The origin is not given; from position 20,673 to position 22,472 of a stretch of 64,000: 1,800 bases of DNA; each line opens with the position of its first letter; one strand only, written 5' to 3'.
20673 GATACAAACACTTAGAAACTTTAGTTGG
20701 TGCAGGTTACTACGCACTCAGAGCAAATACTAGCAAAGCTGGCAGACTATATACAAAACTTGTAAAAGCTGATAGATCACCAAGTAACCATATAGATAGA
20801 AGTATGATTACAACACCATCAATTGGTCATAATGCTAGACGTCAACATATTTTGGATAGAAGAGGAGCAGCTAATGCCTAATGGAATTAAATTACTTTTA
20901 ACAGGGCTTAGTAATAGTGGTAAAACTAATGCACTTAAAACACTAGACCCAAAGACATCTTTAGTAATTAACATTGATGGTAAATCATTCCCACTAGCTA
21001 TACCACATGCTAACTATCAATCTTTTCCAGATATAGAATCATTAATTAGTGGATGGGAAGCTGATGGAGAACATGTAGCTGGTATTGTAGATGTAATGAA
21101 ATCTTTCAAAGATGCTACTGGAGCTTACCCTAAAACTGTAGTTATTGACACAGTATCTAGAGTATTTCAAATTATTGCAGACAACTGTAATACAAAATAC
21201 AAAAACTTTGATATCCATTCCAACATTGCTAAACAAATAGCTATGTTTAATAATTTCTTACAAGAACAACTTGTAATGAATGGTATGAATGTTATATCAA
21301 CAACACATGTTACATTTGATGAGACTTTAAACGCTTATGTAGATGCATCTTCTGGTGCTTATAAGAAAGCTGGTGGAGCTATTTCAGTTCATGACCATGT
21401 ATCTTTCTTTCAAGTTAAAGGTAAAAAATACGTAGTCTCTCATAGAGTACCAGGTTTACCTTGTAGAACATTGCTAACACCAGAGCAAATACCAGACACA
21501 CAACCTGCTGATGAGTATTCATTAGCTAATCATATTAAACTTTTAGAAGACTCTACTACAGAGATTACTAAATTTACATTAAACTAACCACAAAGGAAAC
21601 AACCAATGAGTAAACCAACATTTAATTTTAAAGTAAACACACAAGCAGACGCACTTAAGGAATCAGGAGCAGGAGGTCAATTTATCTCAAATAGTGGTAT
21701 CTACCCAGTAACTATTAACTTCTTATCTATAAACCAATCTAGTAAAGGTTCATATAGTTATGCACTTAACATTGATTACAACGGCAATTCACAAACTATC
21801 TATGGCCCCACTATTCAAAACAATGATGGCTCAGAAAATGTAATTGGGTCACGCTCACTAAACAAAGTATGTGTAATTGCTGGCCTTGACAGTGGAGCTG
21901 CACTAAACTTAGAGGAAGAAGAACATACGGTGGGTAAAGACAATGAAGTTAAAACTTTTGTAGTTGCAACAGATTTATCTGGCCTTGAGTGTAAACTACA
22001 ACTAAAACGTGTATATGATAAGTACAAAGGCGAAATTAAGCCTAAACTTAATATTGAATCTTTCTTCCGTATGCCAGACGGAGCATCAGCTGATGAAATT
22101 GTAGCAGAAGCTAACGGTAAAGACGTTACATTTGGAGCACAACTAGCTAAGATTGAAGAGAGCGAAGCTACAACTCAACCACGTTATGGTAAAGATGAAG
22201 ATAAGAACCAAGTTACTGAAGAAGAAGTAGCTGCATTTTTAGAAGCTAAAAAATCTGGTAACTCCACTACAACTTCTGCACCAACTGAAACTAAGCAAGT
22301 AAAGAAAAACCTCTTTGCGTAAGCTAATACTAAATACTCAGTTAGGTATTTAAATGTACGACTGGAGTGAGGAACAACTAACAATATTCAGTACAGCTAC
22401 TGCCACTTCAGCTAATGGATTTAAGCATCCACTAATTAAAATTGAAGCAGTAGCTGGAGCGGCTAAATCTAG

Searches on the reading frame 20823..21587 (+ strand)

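Call 97: search_protein_families(library=phrogs, proteins=[window:20823-21587:+], max_evalue=0.001)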
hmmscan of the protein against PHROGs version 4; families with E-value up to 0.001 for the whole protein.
window:20823-21587:+ (254 aa): 3 families
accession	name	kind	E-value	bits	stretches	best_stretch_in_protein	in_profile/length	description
phrog_2872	-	DNA, RNA and nucleotide metabolism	2.8e-14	54.2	1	22-168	3-137/219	Sak4-like ssDNA annealing protein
phrog_124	-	DNA, RNA and nucleotide metabolism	2.5e-08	34.7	1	11-166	33-174/382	Sak4-like ssDNA annealing protein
phrog_22761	-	unknown function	0.00057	21.2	0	180-252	3-73/74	-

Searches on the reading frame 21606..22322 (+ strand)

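Call 97: search_protein_families(library=phrogs, proteins=[window:21606-22322:+], max_evalue=0.001)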
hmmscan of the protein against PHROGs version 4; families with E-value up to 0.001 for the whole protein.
window:21606-22322:+ (238 aa): 1 family
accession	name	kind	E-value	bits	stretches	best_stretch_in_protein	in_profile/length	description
phrog_743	-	DNA, RNA and nucleotide metabolism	2.1e-17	64.4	1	5-237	4-243/246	single strand DNA binding protein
